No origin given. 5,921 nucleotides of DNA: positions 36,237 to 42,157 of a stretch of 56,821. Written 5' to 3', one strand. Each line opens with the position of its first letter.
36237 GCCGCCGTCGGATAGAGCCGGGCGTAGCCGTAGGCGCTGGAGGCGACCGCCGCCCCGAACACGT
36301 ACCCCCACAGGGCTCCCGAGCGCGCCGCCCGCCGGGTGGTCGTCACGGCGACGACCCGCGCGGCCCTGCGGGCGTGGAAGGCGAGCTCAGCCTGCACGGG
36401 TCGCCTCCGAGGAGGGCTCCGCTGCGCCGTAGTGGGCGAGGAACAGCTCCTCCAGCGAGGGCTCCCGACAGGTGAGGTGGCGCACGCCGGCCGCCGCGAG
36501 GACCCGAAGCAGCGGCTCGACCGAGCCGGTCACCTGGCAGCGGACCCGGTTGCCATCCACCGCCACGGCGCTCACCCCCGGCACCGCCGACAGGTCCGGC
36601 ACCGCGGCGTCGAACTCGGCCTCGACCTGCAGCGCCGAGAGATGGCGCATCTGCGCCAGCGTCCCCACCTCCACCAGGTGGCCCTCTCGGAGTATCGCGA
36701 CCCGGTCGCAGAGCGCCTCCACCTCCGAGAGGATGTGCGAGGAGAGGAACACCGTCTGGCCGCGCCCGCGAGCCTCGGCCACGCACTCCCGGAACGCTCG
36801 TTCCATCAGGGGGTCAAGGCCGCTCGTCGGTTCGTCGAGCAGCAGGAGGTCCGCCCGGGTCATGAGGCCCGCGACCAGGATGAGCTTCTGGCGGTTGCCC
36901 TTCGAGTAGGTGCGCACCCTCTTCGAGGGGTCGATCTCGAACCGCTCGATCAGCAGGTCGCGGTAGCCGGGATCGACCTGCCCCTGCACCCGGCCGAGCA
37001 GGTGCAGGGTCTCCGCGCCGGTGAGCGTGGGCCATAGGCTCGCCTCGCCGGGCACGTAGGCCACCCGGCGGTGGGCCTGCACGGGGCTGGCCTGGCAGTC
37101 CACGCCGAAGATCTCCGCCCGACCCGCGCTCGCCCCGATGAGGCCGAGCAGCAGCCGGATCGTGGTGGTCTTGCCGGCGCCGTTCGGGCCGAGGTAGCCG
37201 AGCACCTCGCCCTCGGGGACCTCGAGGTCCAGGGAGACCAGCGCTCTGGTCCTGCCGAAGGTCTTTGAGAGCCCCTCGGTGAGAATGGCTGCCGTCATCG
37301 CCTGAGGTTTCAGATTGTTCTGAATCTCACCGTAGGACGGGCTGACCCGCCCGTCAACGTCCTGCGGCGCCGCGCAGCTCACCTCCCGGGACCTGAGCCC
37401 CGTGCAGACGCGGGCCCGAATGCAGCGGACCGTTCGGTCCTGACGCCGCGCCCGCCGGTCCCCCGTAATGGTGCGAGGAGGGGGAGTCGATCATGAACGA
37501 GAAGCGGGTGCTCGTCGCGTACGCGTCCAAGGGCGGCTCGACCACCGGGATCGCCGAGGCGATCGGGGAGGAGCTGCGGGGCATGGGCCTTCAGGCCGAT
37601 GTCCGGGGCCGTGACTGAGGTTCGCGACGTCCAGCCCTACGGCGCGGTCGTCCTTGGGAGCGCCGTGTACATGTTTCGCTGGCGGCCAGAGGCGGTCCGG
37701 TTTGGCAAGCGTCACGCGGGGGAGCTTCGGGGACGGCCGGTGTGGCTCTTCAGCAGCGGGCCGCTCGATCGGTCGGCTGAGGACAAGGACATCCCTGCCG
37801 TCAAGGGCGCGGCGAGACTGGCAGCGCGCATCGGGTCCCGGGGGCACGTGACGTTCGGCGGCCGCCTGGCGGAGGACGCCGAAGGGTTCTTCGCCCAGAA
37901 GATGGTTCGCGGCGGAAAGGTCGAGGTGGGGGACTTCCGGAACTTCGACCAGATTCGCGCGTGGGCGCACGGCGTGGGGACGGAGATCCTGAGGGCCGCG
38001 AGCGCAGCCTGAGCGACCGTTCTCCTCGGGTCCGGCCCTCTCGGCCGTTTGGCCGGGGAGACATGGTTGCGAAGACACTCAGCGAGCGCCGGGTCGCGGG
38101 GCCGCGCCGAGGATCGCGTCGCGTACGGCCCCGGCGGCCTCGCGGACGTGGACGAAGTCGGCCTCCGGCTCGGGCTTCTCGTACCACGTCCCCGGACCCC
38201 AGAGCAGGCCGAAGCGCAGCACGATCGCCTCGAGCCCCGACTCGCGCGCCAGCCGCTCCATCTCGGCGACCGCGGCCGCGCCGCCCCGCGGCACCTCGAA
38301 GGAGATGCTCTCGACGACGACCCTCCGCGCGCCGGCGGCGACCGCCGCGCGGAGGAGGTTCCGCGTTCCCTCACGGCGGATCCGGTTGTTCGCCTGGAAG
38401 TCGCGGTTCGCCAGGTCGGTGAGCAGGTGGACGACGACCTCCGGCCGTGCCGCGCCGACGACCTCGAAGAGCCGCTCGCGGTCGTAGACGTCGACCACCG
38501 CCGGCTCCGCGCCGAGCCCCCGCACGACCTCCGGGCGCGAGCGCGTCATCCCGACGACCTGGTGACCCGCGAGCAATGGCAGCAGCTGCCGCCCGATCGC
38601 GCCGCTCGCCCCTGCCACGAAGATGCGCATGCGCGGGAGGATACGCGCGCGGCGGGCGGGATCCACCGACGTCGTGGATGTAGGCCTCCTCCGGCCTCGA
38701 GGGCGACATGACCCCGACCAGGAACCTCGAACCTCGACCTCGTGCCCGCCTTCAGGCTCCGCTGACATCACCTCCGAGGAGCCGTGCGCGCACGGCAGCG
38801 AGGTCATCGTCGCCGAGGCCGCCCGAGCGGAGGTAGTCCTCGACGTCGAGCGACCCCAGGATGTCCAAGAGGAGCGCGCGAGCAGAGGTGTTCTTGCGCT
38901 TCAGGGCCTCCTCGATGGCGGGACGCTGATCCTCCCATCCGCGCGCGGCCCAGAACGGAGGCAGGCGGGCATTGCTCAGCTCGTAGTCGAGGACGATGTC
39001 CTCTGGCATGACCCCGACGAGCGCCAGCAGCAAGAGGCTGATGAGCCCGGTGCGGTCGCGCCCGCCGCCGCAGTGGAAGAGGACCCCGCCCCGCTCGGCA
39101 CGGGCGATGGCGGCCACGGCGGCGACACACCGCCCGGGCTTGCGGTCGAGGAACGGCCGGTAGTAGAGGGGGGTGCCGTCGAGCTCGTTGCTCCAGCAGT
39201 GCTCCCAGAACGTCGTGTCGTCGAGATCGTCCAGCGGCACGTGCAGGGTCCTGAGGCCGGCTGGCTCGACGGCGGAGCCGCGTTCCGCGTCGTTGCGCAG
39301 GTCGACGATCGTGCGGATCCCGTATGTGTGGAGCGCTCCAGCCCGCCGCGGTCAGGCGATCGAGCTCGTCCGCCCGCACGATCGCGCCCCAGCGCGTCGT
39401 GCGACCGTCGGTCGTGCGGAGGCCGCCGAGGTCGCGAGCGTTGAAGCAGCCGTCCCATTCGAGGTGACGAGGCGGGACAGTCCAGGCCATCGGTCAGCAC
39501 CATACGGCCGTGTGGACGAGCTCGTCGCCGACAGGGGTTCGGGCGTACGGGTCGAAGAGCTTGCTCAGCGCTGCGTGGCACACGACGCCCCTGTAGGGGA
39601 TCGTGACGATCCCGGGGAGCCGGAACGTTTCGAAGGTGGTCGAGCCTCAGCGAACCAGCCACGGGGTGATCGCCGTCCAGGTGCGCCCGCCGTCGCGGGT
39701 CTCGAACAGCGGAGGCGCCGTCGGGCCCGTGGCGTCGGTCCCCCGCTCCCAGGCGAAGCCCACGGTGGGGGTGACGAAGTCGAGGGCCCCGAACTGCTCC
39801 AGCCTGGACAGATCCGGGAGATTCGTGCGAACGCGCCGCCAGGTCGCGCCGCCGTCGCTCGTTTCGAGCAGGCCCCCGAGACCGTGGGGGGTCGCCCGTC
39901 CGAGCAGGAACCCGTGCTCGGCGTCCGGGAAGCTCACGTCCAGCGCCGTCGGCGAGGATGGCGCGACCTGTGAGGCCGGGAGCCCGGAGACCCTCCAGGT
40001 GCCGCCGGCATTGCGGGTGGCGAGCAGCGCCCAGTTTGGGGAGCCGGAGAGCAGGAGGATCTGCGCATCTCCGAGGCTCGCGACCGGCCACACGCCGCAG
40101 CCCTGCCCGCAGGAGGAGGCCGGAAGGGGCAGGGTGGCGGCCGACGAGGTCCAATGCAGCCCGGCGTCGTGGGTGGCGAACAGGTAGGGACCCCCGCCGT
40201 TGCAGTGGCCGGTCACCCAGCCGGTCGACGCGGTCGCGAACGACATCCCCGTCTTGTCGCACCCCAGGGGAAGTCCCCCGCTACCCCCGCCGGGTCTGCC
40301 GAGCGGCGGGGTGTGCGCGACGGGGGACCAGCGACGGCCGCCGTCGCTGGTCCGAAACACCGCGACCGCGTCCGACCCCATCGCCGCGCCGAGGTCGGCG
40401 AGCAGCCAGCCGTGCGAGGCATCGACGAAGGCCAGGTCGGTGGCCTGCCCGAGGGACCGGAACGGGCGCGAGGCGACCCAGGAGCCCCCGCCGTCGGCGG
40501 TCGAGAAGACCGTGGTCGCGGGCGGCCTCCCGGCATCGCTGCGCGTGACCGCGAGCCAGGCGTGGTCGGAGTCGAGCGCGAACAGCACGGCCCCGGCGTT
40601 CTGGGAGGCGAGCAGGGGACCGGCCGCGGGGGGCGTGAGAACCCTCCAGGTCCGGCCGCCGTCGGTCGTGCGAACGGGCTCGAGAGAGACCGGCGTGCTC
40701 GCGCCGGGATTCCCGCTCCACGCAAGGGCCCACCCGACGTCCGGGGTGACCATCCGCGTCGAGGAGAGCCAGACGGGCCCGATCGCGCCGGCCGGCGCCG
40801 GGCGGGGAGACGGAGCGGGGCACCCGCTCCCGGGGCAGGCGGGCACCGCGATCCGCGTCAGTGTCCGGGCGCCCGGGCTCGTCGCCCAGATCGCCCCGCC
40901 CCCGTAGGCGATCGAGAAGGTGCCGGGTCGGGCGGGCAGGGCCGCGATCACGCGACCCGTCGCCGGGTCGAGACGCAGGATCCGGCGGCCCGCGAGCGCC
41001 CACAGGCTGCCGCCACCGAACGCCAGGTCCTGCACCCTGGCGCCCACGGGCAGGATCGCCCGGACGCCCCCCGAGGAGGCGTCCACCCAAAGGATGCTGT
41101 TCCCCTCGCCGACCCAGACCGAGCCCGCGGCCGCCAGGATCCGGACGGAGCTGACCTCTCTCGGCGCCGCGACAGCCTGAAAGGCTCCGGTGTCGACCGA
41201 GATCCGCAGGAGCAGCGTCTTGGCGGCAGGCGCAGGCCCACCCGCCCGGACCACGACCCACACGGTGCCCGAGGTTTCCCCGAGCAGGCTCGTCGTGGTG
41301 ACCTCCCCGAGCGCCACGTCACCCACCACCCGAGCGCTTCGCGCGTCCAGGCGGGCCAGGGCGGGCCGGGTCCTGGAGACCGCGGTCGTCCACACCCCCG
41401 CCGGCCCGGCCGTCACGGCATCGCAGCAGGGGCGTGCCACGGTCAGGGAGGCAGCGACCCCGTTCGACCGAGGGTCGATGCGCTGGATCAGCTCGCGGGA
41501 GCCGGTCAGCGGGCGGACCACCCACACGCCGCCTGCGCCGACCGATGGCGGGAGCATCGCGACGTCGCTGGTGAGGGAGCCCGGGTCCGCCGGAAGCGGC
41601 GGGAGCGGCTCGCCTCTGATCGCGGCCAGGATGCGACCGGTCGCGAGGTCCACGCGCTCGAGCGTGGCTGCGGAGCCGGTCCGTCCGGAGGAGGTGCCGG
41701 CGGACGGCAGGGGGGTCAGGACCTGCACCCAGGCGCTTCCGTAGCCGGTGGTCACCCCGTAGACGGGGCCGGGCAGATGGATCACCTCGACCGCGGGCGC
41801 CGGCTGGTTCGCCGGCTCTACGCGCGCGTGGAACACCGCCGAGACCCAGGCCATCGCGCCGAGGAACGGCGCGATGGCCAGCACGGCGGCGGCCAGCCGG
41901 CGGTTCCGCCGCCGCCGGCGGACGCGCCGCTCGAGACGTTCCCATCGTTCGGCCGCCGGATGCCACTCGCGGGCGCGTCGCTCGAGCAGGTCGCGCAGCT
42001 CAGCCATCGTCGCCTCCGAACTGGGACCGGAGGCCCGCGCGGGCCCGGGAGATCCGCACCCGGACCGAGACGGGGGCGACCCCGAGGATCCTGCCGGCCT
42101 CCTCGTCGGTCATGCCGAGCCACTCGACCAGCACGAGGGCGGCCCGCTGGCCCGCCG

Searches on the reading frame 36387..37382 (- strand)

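Call 11: search_protein_families(library=pfam, proteins=[window:36387-37382:-], max_evalue=0.0001)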
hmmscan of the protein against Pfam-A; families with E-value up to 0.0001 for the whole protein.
window:36387-37382:- (331 aa): 3 families
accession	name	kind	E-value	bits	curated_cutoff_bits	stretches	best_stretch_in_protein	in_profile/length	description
PF00005.33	ABC_tran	-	2.4e-23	83.7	25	1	50-187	3-137/137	ABC transporter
PF13304.12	AAA_21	-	9.6e-12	46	27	1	158-219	237-301/304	AAA domain, putative AbiEii toxin, Type IV TA system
PF13732.12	DrrA1-3_C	-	5.5e-05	24.2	27.4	1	253-316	17-79/81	ATP-binding protein DrrA1-3-like, C-terminal domain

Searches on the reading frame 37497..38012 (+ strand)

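Call 12: search_protein_families(library=pfam, proteins=[window:37497-38012:+], max_evalue=0.0001)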
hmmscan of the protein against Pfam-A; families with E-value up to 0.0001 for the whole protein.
window:37497-38012:+ (171 aa): 1 family
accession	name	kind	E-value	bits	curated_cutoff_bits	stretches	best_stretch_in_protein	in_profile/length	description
PF12724.12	Flavodoxin_5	-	2e-09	38.3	27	1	41-138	37-132/145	Flavodoxin domain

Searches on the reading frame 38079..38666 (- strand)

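Call 11: search_protein_families(library=pfam, proteins=[window:38079-38666:-], max_evalue=0.0001)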
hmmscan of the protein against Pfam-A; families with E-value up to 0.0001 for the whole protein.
window:38079-38666:- (195 aa): 3 families
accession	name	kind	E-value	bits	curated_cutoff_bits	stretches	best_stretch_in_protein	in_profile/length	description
PF01370.27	Epimerase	-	5.7e-12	46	20.9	1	15-118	1-112/240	NAD dependent epimerase/dehydratase family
PF13460.12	NAD_binding_10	-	9.8e-10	39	27.2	1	19-155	1-146/184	NAD(P)H-binding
PF04321.23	RmlD_sub_bind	-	4.8e-07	29.6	27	1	13-114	1-95/287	RmlD substrate binding domain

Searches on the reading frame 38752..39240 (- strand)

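Call 11: search_protein_families(library=pfam, proteins=[window:38752-39240:-], max_evalue=0.0001)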
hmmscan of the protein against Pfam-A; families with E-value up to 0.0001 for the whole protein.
window:38752-39240:- (162 aa): 1 family
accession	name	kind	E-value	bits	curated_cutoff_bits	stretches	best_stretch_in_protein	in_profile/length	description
PF13350.11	Y_phosphatase3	-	3.4e-22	80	22.2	1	26-155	106-239/240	Tyrosine phosphatase family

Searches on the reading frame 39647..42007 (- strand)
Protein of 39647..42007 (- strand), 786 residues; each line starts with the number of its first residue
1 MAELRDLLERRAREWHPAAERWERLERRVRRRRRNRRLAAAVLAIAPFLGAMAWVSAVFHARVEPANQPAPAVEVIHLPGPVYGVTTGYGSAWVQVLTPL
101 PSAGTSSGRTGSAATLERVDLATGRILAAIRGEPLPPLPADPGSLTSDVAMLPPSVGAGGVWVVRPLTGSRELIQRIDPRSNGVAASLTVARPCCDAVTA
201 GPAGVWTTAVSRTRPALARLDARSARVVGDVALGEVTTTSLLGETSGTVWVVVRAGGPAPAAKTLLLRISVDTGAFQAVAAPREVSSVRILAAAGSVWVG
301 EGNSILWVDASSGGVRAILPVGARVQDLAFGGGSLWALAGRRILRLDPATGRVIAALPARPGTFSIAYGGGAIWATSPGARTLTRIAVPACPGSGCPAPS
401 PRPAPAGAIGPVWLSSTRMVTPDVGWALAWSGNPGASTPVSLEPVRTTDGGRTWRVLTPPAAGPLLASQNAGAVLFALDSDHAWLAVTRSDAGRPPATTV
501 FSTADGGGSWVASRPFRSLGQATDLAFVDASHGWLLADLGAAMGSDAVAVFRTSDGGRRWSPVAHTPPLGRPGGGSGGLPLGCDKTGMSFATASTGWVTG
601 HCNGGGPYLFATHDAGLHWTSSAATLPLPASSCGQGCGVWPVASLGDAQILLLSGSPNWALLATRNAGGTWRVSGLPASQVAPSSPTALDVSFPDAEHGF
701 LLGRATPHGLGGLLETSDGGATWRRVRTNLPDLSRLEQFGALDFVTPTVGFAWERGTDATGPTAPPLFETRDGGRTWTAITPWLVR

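Call 11: search_protein_families(library=pfam, proteins=[window:39647-42007:-], max_evalue=0.0001)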
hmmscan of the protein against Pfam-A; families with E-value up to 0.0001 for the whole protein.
window:39647-42007:- (786 aa): 4 families
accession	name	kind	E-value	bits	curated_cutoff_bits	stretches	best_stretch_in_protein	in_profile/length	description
PF14870.12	PSII_BNR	-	8.8e-12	45.3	27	1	684-780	16-97/303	Photosynthesis system II assembly factor YCF48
PF02012.26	BNR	-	4.3e-07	29.4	27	0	446-455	2-11/12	BNR/Asp-box repeat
PF13088.12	BNR_2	-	4.3e-05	23.4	31.4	0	445-566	85-204/277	BNR repeat-like domain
PF21959.2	DUF6923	-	5.7e-05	23.5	27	0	324-379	133-186/234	Repeat of unknown function (DUF6923)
